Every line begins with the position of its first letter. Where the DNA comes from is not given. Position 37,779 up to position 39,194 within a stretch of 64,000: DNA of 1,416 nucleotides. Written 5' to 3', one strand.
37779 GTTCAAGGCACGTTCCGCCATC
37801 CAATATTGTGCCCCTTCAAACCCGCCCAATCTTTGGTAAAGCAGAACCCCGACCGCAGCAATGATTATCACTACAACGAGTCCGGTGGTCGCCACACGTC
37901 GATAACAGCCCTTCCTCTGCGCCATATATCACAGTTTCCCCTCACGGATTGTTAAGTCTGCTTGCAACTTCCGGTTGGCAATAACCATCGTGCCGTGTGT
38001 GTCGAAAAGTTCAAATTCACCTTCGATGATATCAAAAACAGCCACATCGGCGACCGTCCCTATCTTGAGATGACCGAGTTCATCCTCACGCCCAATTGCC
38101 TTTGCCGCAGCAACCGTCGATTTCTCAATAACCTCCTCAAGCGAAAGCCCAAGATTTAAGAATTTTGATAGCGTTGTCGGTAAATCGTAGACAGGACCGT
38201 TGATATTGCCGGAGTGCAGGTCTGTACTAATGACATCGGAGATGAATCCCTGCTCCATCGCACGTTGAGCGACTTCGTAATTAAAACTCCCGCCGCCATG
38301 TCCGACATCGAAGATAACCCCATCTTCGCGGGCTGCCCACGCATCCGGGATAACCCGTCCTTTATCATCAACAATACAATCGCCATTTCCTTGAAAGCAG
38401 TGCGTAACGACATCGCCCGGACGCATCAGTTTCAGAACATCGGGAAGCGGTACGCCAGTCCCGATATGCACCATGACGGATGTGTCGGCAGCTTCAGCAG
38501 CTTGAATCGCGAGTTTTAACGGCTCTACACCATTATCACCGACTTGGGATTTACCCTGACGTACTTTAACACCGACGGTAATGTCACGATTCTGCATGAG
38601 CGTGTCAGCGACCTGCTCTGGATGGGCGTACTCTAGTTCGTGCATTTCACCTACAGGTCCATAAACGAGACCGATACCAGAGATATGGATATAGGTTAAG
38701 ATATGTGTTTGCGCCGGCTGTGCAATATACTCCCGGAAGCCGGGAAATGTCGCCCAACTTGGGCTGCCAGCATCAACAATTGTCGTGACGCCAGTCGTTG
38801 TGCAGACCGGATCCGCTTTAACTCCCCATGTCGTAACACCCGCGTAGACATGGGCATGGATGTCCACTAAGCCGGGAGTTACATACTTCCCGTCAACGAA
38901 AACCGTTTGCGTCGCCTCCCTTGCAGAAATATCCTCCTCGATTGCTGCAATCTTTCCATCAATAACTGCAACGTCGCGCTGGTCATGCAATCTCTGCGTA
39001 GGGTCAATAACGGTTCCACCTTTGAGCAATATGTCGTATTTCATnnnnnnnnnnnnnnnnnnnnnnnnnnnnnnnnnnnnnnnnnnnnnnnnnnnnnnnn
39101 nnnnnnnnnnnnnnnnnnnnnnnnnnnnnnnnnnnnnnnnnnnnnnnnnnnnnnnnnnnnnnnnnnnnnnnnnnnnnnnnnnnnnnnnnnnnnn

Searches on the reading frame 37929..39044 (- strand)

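Call 6: search_protein_families(library=pfam, proteins=[window:37929-39044:-], max_evalue=0.001)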
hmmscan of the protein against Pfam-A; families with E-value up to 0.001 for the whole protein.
window:37929-39044:- (371 aa): 2 families
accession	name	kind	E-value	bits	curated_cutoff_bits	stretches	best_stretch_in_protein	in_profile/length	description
PF07969.17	Amidohydro_3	-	2.1e-13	51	29.7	2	299-370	406-469/472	Amidohydrolase family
PF01979.26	Amidohydro_1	-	1.5e-11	44.6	25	1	258-370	234-343/345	Amidohydrolase family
